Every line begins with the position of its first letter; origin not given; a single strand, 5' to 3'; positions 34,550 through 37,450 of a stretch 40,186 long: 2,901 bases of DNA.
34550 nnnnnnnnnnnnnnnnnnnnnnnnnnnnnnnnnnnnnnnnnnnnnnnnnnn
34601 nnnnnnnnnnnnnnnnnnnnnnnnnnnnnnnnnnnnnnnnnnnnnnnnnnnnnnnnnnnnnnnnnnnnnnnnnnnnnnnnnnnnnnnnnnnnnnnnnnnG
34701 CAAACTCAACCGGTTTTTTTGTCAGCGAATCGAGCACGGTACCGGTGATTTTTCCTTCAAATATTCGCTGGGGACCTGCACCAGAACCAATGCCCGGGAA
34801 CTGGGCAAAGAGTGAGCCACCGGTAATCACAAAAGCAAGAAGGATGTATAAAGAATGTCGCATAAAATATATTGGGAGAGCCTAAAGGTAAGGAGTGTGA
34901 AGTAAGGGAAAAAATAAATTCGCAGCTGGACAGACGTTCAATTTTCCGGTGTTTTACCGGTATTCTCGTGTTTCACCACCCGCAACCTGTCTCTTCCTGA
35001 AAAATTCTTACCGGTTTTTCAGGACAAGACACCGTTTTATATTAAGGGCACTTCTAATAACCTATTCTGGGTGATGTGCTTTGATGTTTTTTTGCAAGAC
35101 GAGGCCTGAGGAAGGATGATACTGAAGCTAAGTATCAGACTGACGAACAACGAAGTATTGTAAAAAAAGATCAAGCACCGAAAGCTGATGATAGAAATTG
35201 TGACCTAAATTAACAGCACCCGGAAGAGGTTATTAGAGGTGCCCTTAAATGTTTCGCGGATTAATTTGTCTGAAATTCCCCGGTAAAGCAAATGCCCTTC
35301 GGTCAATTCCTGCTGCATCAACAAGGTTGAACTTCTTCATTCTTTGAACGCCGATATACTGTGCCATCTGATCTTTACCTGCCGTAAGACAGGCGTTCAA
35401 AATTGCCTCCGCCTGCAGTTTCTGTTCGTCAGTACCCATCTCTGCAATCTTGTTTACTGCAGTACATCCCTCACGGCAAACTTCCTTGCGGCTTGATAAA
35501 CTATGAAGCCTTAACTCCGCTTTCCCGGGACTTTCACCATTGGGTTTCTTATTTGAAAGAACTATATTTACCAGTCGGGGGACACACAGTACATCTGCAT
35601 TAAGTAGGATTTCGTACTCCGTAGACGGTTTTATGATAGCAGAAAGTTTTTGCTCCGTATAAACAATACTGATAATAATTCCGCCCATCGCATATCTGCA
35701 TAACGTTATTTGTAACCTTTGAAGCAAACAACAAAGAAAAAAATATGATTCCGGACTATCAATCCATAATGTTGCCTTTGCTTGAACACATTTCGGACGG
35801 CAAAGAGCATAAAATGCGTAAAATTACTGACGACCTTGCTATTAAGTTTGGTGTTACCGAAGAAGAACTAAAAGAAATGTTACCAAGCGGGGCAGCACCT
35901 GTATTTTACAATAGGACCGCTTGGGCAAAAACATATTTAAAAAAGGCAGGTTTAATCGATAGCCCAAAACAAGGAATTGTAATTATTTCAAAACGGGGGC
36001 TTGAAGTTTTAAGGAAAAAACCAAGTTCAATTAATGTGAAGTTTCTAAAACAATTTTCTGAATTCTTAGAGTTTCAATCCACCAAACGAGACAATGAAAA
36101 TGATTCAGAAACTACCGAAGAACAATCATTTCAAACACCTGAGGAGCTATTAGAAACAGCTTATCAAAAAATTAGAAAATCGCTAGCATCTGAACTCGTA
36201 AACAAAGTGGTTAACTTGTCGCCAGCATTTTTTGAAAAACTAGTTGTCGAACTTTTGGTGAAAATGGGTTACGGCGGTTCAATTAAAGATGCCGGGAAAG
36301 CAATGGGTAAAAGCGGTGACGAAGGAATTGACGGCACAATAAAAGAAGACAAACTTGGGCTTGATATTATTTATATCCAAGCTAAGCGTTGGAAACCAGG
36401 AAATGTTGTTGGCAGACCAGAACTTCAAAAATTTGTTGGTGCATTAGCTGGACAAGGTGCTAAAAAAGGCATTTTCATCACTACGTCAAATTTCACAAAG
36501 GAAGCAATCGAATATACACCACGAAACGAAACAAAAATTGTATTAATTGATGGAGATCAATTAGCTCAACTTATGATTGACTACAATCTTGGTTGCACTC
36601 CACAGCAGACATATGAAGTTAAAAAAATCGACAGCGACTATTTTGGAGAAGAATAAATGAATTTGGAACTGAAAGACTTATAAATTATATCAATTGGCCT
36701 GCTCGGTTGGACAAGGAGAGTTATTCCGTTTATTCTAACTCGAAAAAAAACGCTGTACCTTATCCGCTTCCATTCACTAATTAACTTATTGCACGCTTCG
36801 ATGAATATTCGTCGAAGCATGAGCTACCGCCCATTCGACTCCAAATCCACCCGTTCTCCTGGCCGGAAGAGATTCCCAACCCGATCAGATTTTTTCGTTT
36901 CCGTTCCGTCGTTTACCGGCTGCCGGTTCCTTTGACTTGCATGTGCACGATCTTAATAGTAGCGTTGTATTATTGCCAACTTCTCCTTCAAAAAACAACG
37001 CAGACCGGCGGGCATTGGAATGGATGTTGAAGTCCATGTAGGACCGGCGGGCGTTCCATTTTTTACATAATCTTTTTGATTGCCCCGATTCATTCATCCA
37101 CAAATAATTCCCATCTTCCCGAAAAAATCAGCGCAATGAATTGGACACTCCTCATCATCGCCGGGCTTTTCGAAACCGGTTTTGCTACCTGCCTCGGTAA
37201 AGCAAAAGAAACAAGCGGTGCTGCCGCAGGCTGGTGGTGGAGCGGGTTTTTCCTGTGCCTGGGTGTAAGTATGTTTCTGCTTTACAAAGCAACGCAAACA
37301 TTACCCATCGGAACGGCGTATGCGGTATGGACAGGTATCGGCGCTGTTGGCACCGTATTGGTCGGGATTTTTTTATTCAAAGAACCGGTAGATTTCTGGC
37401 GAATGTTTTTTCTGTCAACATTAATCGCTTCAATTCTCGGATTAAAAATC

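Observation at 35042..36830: Compact AT-richer islet: palindromic element + orphan 147-aa gene + divergent Mrr nuclease, with no methyltransferase or mobility gene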

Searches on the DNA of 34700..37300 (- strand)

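Call 14: search_rna_families(source=window, start=34700, end=37300, threshold=evalue, max_evalue=1)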
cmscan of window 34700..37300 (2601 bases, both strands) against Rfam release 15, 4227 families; matches with E-value up to 1: 2.
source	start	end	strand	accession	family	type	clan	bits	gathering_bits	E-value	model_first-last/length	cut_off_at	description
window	35288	35480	-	RF02001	group-II-D1D4-3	Intron;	CL00102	48.9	32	3.4e-08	1-170/170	no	Group II catalytic intron D1-D4-3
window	35032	35253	+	RF04150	MIR2655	Gene; miRNA;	-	24.3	122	0.67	1-267/267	no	MIR2655 microRNA precursor family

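Call 15: search_rna_families(source=window, start=34850, end=35800, threshold=evalue, max_evalue=10, show_alignments=4)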
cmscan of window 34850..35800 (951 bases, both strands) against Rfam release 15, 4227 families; matches with E-value up to 10: 6.
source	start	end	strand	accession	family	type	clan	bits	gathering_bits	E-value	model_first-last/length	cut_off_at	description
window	35288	35480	-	RF02001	group-II-D1D4-3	Intron;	CL00102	48.9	32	1.2e-08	1-170/170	no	Group II catalytic intron D1-D4-3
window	35032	35253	+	RF04150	MIR2655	Gene; miRNA;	-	24.3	122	0.25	1-267/267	no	MIR2655 microRNA precursor family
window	35744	35767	-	RF01114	TMV_UPD-PK1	Cis-reg;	-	16.8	33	3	1-22/22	no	Pseudoknot of upstream pseudoknot domain (UPD) of the 3'UTR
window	35076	35135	+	RF01162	sn668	Gene; snRNA; snoRNA; CD-box;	-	16.1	40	4.5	1-65/65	no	Small nucleolar RNA sn668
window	35109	35190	+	RF01201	snR40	Gene; snRNA; snoRNA; CD-box;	CL00054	13.6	50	8.5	1-93/93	no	Small nucleolar RNA snR40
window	35152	35202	+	RF01306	sR52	Gene; snRNA; snoRNA; CD-box;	-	12.4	50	9.6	1-60/60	no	Small nucleolar RNA sR52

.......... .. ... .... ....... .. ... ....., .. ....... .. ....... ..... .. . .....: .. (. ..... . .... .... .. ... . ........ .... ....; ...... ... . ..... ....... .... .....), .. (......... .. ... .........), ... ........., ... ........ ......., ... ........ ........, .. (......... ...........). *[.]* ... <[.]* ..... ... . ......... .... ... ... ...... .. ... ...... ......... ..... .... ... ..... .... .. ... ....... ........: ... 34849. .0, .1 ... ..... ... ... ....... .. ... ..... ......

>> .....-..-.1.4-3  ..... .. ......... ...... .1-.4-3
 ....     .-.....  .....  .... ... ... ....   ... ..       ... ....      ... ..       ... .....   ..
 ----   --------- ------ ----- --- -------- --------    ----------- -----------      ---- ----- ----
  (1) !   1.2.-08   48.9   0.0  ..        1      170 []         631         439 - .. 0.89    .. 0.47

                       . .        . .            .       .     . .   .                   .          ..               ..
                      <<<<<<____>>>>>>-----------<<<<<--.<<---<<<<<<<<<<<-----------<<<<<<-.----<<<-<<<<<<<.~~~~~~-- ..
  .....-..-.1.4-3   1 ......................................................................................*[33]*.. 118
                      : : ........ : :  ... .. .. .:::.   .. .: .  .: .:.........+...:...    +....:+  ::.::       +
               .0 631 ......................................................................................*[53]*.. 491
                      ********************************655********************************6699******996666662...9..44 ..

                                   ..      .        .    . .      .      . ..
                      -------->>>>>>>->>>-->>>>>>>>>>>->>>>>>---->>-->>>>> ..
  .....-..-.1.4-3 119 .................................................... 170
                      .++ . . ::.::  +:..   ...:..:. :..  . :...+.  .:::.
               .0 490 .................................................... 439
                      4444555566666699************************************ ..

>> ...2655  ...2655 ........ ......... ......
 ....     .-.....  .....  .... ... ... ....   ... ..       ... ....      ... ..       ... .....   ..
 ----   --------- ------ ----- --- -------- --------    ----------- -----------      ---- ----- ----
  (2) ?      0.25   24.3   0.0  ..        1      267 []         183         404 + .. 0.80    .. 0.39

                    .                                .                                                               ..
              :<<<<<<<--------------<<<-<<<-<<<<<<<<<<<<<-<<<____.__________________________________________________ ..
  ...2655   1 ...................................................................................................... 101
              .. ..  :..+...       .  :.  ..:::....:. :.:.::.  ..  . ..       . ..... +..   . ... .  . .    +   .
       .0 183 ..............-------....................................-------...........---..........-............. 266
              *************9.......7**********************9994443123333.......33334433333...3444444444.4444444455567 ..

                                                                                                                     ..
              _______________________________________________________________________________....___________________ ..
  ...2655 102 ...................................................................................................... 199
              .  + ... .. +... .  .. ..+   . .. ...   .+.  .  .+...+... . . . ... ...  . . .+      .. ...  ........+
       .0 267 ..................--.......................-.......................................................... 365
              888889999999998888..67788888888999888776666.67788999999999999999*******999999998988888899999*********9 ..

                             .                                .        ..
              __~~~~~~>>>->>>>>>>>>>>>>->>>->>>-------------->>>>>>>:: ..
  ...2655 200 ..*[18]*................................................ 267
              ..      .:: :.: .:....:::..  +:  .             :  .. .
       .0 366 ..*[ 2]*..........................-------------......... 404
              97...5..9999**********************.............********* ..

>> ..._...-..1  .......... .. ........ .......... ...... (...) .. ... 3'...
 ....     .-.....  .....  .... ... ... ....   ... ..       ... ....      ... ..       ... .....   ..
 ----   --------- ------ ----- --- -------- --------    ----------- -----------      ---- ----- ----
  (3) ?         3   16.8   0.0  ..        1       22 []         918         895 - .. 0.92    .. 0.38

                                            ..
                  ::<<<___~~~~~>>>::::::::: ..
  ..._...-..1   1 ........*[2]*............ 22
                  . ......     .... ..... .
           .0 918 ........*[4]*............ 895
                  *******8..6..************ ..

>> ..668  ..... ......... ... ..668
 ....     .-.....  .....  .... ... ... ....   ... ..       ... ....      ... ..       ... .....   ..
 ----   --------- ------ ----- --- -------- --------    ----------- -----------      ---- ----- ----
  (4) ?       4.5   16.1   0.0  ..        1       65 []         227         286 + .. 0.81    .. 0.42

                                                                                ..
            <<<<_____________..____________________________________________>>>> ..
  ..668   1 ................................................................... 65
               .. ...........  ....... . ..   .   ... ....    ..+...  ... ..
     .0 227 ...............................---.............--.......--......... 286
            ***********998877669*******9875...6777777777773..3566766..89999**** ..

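Call 26: search_rna_families(sources=[L060, L061], threshold=evalue, max_evalue=0.01)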
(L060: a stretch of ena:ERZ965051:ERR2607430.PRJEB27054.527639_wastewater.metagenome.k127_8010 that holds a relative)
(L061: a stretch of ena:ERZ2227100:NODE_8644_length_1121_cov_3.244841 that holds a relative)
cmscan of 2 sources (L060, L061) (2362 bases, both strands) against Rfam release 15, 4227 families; matches with E-value up to 0.01: 4.
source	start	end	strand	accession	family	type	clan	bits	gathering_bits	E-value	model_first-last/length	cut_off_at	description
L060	253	426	+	RF02001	group-II-D1D4-3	Intron;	CL00102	111.3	32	2.2e-23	1-170/170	no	Group II catalytic intron D1-D4-3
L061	184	357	+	RF02001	group-II-D1D4-3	Intron;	CL00102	111.3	32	2.2e-23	1-170/170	no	Group II catalytic intron D1-D4-3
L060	438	546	+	RF01998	group-II-D1D4-1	Intron;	CL00102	45.2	35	2.3e-06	1-84/84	no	Group II catalytic intron D1-D4-1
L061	369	477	+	RF01998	group-II-D1D4-1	Intron;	CL00102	45.2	35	2.3e-06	1-84/84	no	Group II catalytic intron D1-D4-1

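Call 49: search_dna_similar(query=window:35249-35600:-, collection=plasmids, mode=distant, max_evalue=0.001, max_rows=15)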
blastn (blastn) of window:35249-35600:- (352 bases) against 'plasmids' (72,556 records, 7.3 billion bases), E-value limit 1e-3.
Records with a match: 4; places in all: 5; records where one place covers at least 80% of the query: 0.
Best place of each record, by identity: 60-80% 4.
By first word of the organism name: Persicobacter 3; Chondrinema 1.
By predicted mobility (MOB-suite, as given by PLSDB): non-mobilizable 4.
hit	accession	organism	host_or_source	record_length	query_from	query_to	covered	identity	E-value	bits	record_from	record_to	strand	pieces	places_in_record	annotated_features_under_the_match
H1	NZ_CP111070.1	Chondrinema litorale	Seaweed,red alga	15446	13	199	53%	68.8%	3e-7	64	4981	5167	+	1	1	none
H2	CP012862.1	Persicobacter sp. JZB09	cell culture,soil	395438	102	183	23%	79.3%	6e-10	73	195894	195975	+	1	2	record has no annotation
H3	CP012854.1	Persicobacter sp. JZB09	cell culture,soil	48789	102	183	23%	76.8%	4e-6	60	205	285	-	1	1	record has no annotation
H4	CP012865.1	Persicobacter sp. JZB09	cell culture,soil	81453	102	183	23%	76.8%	4e-6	60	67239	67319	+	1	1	record has no annotation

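Call 51: get_annotated_region(hit=H1, flank=3500)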
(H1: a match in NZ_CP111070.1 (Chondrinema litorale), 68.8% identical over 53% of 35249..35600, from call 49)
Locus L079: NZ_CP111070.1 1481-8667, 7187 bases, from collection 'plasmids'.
description: Chondrinema litorale strain WSW3-B12 plasmid unnamed28, complete sequence
organism: Chondrinema litorale (NCBI taxid 2994555)
taxonomy: Bacteria; Bacteroidota; Cytophagia; Cytophagales; Flammeovirgaceae; Chondrinema; Chondrinema litorale
host: -; source: Seaweed,red alga; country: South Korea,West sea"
typing (MOB-suite, as given by PLSDB): non-mobilizable
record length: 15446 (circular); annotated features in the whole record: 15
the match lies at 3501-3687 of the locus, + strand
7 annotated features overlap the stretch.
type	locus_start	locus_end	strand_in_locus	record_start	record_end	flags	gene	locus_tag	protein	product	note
CDS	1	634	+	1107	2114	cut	-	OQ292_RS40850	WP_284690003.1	HipA domain-containing protein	-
CDS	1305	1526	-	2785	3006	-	-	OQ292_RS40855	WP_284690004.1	hypothetical protein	-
CDS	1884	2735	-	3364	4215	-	-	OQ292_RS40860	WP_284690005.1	SDR family NAD(P)-dependent oxidoreductase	-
CDS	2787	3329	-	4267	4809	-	-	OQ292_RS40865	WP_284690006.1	sigma-70 family RNA polymerase sigma factor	GO:0006352 - DNA-templated transcription initiation [Evidence IEA]; GO:0006355 - regulation of DNA-templated ...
CDS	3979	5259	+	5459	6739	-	ltrA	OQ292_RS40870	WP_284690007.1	group II intron reverse transcriptase/maturase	GO:0000373 - Group II intron splicing [Evidence IEA]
CDS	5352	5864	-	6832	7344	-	-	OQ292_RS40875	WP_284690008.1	GNAT family N-acetyltransferase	-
CDS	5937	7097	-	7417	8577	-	-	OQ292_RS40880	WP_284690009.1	site-specific integrase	-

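Call 52: search_rna_families(source=L079, start=3300, end=5500, threshold=evalue, max_evalue=0.01)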
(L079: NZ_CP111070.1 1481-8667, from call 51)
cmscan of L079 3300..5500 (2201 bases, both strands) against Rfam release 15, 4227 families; matches with E-value up to 0.01: 2.
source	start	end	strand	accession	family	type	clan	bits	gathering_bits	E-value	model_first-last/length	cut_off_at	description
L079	3610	3785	+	RF02001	group-II-D1D4-3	Intron;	CL00102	81.3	32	4e-16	1-170/170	no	Group II catalytic intron D1-D4-3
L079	3788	3898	+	RF01998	group-II-D1D4-1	Intron;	CL00102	38.7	35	6.2e-05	1-84/84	no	Group II catalytic intron D1-D4-1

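Call 55: search_rna_families(source=L079, start=5200, end=5450, threshold=evalue, max_evalue=10)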
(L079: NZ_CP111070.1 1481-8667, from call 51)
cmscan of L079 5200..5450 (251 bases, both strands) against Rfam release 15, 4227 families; matches with E-value up to 10: 3.
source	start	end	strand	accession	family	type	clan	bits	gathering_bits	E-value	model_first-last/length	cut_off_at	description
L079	5259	5339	+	RF00029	Intron_gpII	Intron;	-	38.2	40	2.3e-06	1-77/77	no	Group II catalytic intron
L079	5349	5426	-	RF01193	snoR20a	Gene; snRNA; snoRNA; CD-box;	-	17.9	42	2.6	1-90/90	no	Small nucleolar RNA snoR20a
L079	5267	5297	-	RF01116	Yfr1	Gene; sRNA;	-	11.8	38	6.7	25-57/59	no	Cyanobacterial functional RNA 1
